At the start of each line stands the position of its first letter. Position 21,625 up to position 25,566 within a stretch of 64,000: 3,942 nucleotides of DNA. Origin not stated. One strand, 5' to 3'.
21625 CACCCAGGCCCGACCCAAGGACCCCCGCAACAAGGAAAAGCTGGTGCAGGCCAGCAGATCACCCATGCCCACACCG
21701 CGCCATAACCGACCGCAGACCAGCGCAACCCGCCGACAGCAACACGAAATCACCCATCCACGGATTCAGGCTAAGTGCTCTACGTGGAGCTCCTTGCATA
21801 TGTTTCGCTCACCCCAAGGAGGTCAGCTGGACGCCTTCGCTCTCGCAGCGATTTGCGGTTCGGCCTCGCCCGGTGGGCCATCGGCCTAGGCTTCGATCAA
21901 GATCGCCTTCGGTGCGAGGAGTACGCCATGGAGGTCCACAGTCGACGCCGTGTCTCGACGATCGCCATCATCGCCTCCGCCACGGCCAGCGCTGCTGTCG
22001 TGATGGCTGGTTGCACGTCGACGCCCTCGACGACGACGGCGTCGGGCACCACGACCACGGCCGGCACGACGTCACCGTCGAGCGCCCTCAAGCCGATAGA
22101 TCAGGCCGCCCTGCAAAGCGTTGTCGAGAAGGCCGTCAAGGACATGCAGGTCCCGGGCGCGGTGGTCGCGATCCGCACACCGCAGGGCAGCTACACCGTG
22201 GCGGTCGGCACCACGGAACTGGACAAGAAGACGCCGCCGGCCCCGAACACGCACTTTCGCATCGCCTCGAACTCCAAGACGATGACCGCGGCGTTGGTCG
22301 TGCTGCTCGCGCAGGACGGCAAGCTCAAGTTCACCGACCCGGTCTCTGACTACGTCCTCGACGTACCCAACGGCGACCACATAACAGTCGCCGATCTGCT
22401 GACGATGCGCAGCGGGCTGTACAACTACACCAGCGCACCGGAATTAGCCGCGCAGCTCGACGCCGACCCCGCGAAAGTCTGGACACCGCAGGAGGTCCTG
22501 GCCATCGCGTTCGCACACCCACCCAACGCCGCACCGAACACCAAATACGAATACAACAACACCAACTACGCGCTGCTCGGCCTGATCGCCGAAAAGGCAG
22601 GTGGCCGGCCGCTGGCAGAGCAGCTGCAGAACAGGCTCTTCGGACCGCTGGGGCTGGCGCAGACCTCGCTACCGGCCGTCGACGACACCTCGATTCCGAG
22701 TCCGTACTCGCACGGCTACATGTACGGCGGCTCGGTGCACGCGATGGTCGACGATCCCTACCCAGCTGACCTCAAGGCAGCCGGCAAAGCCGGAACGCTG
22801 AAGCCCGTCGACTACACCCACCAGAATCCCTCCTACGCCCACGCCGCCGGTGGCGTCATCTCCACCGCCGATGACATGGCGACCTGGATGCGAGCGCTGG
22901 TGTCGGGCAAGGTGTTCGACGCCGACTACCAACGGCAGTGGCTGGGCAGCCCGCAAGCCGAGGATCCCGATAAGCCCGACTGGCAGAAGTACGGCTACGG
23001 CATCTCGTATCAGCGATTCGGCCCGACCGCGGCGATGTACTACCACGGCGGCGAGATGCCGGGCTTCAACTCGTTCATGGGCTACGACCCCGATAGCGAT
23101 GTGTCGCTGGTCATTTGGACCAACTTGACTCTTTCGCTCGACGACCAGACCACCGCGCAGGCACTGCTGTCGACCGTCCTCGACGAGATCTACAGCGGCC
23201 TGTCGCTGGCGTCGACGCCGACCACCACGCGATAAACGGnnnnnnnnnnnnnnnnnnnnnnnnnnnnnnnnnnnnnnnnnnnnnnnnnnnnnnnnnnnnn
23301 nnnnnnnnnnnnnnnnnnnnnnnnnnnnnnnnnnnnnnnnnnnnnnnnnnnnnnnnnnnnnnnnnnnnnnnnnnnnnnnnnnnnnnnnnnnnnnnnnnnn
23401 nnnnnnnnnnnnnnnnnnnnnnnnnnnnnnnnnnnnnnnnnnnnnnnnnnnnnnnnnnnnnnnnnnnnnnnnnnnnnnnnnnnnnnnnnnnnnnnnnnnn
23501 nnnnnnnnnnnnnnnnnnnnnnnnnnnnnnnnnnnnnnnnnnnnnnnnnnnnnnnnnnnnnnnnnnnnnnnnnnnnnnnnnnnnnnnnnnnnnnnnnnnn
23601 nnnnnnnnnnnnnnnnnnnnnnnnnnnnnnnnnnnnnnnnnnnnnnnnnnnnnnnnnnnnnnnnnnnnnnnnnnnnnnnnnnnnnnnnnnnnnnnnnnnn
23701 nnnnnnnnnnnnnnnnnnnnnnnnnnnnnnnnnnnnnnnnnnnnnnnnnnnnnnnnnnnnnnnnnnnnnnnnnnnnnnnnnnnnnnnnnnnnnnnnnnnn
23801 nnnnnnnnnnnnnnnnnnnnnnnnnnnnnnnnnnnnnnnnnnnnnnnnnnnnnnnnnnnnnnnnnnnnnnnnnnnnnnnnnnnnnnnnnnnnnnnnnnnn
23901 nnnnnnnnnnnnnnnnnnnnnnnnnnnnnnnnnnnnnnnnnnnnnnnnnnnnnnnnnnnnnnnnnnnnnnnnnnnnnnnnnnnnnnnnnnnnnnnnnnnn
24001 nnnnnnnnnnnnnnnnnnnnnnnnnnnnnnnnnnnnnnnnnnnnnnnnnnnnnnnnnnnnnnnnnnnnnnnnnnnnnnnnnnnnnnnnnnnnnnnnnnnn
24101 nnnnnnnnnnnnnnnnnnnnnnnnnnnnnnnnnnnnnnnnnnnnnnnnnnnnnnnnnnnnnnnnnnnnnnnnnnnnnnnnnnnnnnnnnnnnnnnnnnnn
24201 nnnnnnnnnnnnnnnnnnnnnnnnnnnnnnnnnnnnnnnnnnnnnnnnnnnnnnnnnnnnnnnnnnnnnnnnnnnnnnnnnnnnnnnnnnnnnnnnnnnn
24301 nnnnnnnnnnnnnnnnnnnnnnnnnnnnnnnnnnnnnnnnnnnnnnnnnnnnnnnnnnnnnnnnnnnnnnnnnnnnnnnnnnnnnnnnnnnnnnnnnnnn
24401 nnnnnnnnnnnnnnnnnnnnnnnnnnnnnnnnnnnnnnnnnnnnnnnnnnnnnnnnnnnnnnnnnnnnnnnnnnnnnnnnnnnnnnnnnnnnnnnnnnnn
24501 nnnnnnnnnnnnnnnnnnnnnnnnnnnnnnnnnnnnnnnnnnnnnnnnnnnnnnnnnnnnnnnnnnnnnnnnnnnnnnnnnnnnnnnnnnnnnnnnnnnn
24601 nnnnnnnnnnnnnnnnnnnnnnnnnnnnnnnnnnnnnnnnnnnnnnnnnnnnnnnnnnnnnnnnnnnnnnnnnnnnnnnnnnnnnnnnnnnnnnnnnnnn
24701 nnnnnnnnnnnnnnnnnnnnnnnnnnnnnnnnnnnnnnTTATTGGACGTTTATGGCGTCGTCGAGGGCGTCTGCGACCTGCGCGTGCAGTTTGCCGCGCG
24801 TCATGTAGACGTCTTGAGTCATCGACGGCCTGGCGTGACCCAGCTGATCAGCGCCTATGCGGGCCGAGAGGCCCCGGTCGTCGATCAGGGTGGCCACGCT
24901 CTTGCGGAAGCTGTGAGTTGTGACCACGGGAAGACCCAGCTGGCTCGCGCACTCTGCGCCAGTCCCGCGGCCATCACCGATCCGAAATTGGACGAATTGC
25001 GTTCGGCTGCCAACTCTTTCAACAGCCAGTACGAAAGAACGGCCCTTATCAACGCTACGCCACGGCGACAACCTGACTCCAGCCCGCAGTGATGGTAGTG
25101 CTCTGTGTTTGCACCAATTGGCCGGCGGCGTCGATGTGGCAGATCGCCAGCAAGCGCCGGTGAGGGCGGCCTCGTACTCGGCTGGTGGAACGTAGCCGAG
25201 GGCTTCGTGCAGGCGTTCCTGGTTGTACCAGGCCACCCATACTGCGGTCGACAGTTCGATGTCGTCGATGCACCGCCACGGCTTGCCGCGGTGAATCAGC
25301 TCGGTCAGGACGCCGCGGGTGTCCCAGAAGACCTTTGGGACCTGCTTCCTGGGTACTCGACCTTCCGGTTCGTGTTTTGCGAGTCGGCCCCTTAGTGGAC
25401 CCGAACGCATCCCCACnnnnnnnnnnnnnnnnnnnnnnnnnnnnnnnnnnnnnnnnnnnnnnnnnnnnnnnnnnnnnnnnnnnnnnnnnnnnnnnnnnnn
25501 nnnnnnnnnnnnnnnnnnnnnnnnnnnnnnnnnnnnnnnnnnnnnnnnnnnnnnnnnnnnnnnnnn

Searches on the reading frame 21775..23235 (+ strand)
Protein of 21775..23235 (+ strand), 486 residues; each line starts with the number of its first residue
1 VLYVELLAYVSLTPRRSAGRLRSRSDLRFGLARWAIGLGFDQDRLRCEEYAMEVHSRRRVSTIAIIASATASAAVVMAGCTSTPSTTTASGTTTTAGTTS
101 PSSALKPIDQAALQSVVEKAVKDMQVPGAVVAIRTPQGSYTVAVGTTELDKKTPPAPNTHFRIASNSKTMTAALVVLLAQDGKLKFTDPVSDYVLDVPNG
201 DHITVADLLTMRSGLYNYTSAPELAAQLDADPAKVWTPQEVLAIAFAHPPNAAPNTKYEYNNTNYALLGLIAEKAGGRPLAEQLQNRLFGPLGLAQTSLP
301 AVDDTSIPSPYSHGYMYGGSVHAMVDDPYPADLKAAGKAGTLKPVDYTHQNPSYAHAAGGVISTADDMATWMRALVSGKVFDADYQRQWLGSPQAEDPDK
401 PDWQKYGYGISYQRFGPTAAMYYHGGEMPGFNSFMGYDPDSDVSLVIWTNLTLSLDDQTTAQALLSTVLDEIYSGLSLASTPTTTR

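Call 18: search_protein_families(library=pfam, proteins=[window:21775-23235:+], max_evalue=0.01)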
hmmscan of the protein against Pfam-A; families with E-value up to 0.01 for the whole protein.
window:21775-23235:+ (486 aa): 1 family
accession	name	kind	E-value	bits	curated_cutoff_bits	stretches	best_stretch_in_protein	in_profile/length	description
PF00144.29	Beta-lactamase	-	4.6e-61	207.2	27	1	114-463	2-323/329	Beta-lactamase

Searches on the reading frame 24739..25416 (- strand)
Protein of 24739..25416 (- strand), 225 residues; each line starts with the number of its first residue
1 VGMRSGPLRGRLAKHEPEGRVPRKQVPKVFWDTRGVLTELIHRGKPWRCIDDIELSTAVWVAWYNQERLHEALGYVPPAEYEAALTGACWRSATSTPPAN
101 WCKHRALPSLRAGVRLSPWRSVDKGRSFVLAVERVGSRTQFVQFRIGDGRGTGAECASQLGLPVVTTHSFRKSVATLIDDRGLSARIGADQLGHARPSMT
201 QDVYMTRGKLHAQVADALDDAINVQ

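Call 17: search_protein_families(library=padloc, proteins=[window:24739-25416:-], max_evalue=0.01)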
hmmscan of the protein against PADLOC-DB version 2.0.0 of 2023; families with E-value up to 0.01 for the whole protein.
window:24739-25416:- (225 aa): 0 families

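Call 18: search_protein_families(library=pfam, proteins=[window:24739-25416:-], max_evalue=0.01)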
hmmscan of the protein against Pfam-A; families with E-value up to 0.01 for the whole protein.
window:24739-25416:- (225 aa): 3 families
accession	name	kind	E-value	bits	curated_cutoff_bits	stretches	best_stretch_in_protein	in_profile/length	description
PF13683.12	rve_3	-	4.3e-08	33.2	26.5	1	44-78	33-67/67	Integrase core domain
PF00589.27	Phage_integrase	-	0.00062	20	27.1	1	163-205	124-166/172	Phage integrase family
PF13333.12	rve_2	-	0.0038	17.8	22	1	47-82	17-52/56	Integrase core domain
